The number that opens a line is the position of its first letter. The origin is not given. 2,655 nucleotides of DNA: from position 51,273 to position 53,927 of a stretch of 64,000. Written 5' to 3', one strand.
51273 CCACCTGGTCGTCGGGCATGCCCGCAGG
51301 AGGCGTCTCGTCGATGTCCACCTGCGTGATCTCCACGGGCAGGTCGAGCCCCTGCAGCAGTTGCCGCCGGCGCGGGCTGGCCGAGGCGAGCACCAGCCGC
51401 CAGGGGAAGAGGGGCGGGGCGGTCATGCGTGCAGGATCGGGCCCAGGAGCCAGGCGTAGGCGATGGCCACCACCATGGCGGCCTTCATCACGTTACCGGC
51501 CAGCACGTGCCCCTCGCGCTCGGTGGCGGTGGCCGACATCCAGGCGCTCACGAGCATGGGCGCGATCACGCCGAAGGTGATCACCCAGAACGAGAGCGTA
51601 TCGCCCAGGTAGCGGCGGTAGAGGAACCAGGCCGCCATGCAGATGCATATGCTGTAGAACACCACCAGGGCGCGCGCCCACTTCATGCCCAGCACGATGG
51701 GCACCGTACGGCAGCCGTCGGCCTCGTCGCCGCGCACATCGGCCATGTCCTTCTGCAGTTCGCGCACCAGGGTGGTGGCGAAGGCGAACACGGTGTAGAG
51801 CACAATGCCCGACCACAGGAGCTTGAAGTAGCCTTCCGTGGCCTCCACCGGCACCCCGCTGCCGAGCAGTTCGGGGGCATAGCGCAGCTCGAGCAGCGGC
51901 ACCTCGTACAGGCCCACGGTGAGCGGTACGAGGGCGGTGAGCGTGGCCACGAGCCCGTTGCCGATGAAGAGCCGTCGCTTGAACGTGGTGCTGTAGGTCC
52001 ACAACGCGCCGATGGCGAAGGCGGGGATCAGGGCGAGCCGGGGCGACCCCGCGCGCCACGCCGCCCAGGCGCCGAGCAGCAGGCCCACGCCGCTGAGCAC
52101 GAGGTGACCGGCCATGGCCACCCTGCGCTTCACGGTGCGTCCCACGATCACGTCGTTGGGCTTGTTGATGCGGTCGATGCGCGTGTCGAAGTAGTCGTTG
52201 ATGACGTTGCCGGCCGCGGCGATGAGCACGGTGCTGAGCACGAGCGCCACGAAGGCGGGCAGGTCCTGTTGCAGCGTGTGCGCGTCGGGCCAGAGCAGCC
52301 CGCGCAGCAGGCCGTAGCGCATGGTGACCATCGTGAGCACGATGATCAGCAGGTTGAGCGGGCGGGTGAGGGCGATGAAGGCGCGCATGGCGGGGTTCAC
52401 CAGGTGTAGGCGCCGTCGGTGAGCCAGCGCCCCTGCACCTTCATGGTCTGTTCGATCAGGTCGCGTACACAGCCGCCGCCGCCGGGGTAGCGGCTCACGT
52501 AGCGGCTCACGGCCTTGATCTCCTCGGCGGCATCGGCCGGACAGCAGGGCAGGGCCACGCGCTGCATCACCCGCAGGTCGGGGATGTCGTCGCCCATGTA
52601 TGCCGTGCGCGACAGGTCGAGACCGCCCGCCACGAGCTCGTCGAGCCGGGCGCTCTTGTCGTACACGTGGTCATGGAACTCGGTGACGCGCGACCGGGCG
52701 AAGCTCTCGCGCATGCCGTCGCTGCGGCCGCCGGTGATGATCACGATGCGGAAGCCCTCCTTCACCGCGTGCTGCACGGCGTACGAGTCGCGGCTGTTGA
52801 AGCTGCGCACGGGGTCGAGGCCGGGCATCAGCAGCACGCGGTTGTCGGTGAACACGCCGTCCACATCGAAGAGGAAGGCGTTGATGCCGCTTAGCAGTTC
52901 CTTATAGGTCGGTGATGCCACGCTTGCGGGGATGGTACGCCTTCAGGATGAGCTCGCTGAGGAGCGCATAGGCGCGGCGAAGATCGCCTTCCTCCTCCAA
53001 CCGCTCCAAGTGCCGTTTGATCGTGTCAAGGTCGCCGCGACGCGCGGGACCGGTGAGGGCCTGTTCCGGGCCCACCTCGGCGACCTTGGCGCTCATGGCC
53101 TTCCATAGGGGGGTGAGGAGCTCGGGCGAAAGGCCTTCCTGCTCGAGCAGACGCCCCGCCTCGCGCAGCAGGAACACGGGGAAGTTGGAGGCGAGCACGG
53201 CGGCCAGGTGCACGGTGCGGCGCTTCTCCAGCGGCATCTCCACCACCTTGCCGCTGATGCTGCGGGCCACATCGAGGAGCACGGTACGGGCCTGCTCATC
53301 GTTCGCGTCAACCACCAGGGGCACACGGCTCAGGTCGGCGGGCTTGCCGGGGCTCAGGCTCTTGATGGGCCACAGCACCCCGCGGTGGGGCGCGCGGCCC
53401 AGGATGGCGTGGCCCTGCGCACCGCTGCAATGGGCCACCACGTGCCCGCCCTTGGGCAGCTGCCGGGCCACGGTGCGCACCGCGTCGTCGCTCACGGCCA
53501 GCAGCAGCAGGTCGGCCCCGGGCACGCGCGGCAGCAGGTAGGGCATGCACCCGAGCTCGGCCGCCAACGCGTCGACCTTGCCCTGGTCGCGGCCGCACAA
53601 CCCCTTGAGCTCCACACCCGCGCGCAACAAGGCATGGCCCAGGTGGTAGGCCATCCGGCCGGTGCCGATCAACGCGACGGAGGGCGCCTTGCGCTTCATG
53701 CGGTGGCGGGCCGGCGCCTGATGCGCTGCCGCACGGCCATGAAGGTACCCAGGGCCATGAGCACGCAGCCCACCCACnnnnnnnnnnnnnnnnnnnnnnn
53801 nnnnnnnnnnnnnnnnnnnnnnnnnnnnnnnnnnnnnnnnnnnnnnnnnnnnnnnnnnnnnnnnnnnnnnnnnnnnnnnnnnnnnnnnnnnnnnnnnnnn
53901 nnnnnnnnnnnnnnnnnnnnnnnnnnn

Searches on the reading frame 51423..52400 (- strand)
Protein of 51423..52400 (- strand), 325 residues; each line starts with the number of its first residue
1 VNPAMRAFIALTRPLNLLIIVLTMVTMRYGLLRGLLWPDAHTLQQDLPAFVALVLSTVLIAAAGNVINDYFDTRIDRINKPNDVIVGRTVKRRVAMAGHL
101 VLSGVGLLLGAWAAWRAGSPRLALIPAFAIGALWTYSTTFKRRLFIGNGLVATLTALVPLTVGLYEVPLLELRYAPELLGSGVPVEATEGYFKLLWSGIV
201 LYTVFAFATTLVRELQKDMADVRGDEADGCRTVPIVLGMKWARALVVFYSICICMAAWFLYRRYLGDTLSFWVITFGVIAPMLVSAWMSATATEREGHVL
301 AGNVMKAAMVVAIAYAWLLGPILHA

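Call 66: search_protein_families(library=pfam, proteins=[window:51423-52400:-], max_evalue=0.001)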
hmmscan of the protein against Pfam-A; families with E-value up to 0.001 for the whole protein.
window:51423-52400:- (325 aa): 1 family
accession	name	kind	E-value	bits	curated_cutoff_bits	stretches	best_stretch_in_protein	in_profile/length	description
PF01040.23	UbiA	-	1.7e-26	93.5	34.2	1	43-293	15-235/250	UbiA prenyltransferase family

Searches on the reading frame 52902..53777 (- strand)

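Call 66: search_protein_families(library=pfam, proteins=[window:52902-53777:-], max_evalue=0.001)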
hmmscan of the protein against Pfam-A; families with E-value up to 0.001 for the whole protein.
window:52902-53777:- (291 aa): 3 families
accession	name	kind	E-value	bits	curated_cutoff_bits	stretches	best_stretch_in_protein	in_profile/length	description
PF10728.14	DUF2520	-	2.3e-32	111.8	25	1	152-275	1-123/125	Domain of unknown function (DUF2520)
PF10727.15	Rossmann-like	-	3.6e-07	30.4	23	1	26-135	9-125/131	Rossmann-like domain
PF03807.23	F420_oxidored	-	4.9e-05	24.3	21.6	1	34-109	2-83/94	NADP oxidoreductase coenzyme F420-dependent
